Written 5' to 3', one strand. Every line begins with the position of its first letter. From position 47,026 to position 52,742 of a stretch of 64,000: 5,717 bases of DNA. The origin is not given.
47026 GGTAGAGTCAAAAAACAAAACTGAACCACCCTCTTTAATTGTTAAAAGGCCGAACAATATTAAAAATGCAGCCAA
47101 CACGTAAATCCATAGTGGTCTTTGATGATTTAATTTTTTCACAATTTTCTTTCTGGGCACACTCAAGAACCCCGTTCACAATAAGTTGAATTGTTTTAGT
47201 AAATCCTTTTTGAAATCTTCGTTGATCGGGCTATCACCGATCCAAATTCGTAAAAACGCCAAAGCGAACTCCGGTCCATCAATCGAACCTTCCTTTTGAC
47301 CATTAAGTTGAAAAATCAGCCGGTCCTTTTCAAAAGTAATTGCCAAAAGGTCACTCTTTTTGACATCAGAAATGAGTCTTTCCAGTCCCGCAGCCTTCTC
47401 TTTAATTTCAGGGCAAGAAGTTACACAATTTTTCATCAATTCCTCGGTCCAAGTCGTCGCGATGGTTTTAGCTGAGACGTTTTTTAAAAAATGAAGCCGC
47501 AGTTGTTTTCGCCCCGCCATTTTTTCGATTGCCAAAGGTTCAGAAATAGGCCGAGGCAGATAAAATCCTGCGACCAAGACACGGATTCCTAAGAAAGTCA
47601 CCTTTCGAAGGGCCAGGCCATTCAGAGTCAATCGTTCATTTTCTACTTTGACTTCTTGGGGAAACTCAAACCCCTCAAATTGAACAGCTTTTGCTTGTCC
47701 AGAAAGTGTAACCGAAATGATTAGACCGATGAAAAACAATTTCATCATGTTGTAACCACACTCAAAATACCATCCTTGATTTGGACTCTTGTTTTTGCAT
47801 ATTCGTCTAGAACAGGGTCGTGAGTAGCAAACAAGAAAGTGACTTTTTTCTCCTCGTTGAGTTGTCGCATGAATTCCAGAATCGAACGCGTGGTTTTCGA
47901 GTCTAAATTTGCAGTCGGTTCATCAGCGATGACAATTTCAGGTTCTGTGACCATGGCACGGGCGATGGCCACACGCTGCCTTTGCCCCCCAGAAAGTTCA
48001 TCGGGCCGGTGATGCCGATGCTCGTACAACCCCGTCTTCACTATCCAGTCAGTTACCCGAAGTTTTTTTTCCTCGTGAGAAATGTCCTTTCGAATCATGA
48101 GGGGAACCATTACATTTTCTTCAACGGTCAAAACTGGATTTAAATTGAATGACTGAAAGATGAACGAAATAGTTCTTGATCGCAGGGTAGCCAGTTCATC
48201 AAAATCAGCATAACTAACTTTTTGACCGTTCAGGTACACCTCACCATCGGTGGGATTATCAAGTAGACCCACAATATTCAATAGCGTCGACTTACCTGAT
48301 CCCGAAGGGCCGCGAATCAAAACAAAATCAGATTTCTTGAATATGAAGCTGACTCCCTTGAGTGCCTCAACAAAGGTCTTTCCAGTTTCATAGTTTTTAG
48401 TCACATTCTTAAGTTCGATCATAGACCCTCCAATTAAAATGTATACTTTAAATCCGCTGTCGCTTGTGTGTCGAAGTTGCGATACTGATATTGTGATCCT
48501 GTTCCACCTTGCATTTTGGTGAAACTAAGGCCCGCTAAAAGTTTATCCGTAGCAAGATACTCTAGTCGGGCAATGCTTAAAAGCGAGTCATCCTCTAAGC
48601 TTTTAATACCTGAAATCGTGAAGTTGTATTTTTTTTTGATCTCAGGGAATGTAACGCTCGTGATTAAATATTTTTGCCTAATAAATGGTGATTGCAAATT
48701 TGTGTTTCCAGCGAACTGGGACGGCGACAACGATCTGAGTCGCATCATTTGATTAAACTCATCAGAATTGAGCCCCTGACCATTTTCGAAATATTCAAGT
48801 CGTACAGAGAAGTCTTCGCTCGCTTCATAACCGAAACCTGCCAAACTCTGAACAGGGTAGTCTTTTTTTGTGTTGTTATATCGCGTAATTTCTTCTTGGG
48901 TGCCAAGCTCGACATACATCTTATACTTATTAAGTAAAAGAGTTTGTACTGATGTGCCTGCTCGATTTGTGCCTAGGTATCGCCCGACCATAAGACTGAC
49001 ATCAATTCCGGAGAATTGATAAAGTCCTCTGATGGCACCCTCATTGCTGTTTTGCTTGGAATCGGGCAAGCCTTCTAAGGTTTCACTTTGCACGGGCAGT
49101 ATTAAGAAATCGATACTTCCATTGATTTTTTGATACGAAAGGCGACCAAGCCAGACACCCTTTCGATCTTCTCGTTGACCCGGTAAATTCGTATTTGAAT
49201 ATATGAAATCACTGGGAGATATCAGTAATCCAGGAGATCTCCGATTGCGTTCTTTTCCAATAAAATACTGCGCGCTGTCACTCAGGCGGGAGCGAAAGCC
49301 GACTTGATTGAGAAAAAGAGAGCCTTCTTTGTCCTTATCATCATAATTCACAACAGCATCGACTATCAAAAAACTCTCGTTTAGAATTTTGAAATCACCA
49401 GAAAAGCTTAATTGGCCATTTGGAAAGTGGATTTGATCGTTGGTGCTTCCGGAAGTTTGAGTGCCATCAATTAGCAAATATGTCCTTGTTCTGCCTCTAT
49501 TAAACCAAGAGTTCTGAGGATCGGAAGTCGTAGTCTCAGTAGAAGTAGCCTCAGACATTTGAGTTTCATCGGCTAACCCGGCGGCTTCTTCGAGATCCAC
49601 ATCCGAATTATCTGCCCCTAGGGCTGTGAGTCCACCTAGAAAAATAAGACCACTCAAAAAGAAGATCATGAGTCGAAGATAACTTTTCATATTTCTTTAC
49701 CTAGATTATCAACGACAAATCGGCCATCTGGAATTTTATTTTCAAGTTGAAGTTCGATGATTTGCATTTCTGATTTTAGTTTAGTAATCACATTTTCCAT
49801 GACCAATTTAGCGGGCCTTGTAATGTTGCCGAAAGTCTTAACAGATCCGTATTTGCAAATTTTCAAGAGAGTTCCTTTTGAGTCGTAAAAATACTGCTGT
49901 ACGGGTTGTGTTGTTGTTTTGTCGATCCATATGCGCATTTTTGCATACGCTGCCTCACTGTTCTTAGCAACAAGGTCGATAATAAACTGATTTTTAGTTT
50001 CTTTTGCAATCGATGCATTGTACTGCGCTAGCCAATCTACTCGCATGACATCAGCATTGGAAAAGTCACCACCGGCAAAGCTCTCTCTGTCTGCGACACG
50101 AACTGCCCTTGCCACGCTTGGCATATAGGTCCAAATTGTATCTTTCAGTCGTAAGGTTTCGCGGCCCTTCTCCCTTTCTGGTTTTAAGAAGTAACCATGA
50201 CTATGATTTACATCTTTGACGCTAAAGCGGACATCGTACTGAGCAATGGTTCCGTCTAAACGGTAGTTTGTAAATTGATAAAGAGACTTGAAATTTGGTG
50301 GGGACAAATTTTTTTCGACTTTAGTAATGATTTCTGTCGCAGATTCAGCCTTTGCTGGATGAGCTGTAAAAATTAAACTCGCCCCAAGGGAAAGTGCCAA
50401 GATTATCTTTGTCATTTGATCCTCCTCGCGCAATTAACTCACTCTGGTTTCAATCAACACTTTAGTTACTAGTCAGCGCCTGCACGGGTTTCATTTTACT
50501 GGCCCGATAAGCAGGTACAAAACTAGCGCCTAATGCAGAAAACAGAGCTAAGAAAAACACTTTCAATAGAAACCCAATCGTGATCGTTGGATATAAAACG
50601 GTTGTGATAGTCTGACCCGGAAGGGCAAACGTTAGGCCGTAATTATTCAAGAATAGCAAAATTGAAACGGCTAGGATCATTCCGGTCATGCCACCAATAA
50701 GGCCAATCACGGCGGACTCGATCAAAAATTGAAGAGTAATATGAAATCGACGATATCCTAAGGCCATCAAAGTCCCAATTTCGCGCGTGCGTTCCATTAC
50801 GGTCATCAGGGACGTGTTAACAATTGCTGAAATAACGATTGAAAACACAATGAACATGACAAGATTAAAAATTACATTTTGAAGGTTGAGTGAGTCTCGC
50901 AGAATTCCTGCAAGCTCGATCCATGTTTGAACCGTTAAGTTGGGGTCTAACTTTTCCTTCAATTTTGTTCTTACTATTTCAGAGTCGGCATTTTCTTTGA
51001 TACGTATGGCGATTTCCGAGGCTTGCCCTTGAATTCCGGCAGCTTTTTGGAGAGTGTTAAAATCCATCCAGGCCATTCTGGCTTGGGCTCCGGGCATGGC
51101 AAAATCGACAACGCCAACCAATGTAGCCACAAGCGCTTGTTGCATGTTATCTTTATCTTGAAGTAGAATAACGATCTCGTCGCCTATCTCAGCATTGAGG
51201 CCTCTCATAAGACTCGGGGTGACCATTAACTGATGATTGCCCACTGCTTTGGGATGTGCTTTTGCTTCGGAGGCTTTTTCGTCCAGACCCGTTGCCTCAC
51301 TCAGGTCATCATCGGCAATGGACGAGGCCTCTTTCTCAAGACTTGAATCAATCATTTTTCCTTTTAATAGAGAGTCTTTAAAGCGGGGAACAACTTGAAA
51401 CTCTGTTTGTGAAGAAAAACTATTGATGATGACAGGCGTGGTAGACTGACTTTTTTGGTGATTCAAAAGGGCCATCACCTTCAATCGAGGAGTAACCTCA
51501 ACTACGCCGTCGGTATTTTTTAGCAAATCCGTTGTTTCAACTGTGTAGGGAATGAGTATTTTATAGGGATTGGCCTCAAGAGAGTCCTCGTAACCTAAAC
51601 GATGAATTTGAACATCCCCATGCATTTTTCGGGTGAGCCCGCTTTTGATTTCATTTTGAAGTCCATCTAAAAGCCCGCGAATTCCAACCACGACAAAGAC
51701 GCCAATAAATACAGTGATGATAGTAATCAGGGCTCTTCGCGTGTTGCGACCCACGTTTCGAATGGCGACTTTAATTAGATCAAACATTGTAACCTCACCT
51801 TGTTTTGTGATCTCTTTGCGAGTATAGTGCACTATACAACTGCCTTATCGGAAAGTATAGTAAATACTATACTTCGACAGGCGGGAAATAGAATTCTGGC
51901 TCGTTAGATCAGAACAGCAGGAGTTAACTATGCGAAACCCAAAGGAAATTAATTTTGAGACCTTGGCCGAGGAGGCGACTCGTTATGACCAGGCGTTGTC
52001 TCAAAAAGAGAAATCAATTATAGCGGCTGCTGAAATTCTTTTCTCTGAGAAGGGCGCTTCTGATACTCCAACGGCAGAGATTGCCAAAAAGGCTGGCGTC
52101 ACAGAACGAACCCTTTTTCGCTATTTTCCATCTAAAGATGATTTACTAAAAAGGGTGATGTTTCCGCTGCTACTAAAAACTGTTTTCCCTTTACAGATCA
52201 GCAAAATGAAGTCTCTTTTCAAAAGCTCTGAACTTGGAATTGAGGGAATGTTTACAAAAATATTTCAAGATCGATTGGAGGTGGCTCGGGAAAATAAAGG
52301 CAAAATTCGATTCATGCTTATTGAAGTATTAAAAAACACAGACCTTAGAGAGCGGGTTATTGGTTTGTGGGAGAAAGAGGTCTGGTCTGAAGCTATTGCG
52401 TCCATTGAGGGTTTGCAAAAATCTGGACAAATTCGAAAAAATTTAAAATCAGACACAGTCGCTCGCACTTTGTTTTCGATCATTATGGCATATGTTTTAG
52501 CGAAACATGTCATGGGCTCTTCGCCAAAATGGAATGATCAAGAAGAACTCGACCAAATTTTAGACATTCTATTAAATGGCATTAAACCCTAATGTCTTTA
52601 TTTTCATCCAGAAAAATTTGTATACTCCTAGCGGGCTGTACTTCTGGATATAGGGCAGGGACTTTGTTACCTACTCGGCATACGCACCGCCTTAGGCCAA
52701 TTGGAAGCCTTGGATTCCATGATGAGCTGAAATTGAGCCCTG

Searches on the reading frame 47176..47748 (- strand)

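Call 8: search_protein_families(library=pfam, proteins=[window:47176-47748:-])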
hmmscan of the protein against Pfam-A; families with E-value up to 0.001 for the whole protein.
window:47176-47748:- (190 aa): 2 families
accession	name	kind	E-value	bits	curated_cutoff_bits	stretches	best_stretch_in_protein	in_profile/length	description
PF16036.10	Chalcone_3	-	6e-29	101.7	27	1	21-184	1-164/165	Chalcone isomerase-like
PF16035.10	Chalcone_2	-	0.00036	20.9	27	0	39-66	2-29/203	Chalcone isomerase like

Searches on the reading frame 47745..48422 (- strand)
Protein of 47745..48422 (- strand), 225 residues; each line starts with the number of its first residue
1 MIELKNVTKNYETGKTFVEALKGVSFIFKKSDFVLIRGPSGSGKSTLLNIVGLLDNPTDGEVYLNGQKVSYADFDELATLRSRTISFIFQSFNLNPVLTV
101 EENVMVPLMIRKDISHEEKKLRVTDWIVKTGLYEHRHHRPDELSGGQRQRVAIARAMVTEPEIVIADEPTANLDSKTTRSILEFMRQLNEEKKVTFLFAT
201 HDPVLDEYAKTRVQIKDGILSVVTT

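Call 43: search_protein_families(library=pfam, proteins=[window:47745-48422:-])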
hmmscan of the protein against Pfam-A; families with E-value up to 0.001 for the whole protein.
window:47745-48422:- (225 aa): 6 families
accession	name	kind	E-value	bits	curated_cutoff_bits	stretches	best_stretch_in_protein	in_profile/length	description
PF00005.33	ABC_tran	-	1.2e-32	113.9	25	1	21-171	1-137/137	ABC transporter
PF13304.12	AAA_21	-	9.2e-11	42.8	27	1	151-205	246-302/304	AAA domain, putative AbiEii toxin, Type IV TA system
PF02463.25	SMC_N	-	2.9e-07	30.6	40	1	59-213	108-209/220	RecF/RecN/SMC N terminal domain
PF25199.1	nSTAND_NTPase5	-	6.6e-05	23.2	34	0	29-50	39-60/145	Novel STAND NTPase 5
PF13555.12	AAA_29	-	9.6e-05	22.5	27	1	24-48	15-39/61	P-loop containing region of AAA domain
PF20720.3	nSTAND3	-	0.00037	20.6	27.2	0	25-50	11-36/155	Novel STAND NTPase 3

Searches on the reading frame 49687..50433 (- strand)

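Call 43: search_protein_families(library=pfam, proteins=[window:49687-50433:-])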
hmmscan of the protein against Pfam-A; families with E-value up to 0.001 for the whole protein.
window:49687-50433:- (248 aa): 1 family
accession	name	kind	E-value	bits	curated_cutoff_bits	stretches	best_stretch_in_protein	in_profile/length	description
PF17131.11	LolA_like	-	9.5e-40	136.6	30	1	81-244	8-182/184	Outer membrane lipoprotein-sorting protein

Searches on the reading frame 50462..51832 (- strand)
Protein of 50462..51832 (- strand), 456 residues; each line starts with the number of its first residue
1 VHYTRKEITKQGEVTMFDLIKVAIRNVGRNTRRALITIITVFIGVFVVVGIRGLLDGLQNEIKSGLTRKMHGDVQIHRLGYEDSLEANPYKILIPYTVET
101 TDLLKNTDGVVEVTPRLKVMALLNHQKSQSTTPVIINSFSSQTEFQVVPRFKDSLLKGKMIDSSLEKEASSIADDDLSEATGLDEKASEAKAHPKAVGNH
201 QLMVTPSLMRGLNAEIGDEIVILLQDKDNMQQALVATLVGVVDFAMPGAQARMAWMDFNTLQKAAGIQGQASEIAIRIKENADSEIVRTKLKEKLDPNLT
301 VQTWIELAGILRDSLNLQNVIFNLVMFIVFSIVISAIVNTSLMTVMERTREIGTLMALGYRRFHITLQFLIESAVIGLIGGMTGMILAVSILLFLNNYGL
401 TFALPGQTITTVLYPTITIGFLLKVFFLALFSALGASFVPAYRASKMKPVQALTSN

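Call 43: search_protein_families(library=pfam, proteins=[window:50462-51832:-])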
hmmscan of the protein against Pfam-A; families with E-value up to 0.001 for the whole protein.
window:50462-51832:- (456 aa): 2 families
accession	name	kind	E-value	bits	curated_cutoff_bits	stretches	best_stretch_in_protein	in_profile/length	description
PF02687.27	FtsX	-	9.9e-17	61.6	25.5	1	324-449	2-120/120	FtsX-like permease C-terminal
PF12704.14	MacB_PCD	-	1.2e-12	49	27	1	35-293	2-206/207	MacB-like periplasmic core domain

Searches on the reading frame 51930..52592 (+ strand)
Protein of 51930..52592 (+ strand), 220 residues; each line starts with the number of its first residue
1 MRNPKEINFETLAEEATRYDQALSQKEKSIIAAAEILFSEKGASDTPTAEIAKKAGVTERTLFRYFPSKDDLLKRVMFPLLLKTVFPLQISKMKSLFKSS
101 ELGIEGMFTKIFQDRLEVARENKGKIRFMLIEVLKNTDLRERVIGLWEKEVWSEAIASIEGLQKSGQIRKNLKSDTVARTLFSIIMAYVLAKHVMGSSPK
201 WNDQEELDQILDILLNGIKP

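Call 43: search_protein_families(library=pfam, proteins=[window:51930-52592:+])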
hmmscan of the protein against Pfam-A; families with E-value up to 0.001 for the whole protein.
window:51930-52592:+ (220 aa): 1 family
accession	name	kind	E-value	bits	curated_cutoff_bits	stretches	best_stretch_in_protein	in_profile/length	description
PF00440.29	TetR_N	-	4.4e-17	62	24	1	30-76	1-47/47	Bacterial regulatory proteins, tetR family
